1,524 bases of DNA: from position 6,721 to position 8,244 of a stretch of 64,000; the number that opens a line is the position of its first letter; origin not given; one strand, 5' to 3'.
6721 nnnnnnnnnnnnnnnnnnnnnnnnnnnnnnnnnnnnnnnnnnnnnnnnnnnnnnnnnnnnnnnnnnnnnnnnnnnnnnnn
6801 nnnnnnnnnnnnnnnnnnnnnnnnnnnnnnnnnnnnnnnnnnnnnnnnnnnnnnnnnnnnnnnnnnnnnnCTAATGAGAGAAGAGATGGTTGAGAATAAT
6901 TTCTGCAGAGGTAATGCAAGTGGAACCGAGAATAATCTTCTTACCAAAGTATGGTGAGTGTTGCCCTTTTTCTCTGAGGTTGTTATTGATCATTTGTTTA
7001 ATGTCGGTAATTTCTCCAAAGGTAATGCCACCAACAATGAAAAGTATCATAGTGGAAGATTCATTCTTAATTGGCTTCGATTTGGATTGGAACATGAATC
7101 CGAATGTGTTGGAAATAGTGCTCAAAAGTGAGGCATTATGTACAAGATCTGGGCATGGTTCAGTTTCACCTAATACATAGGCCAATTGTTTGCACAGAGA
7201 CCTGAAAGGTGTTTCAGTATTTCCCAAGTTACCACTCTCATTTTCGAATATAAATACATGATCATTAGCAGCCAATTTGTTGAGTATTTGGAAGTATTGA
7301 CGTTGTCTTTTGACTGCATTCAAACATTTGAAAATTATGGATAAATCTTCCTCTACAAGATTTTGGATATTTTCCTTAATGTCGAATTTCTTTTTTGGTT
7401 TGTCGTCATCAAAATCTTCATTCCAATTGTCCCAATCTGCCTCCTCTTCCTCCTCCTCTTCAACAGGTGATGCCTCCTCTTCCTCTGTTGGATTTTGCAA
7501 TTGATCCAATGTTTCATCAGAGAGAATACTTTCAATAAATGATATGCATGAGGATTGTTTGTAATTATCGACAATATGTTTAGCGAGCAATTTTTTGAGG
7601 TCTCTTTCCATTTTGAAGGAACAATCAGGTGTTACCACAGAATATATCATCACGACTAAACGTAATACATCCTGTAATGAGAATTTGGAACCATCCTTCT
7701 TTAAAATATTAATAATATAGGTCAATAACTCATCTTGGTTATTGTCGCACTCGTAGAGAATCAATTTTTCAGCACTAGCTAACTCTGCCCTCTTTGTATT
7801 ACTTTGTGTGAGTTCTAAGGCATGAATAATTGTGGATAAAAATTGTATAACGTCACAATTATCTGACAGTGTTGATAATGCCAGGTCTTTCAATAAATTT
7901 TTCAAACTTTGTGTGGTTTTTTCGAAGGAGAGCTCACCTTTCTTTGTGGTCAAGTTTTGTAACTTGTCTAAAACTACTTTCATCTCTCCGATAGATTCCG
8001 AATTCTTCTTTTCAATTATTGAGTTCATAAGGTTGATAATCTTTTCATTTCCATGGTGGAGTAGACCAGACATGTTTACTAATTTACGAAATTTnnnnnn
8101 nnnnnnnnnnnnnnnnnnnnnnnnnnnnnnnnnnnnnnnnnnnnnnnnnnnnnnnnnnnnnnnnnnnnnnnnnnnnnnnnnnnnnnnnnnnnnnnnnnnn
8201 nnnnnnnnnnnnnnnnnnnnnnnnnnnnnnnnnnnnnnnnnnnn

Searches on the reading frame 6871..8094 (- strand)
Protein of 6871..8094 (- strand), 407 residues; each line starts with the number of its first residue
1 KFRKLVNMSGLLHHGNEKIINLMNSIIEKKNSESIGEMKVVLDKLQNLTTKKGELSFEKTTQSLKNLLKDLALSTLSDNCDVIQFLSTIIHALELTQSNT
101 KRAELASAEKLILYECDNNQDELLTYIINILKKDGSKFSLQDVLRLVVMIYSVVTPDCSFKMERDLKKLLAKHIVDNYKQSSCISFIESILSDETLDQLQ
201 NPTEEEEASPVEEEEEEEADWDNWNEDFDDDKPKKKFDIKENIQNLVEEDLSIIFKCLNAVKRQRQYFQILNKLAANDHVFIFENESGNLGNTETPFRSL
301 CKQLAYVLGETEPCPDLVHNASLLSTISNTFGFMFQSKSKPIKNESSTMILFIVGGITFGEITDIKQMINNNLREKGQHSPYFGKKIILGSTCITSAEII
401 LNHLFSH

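Call 48: list_cluster_members(proteins=[window:6871-8094:-, window:14647-15552:-, window:23856-26216:-, window:42586-45081:-, window:49424-52129:+, window:11408-13297:-, window:31521-35894:+, window:59480-63697:-])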
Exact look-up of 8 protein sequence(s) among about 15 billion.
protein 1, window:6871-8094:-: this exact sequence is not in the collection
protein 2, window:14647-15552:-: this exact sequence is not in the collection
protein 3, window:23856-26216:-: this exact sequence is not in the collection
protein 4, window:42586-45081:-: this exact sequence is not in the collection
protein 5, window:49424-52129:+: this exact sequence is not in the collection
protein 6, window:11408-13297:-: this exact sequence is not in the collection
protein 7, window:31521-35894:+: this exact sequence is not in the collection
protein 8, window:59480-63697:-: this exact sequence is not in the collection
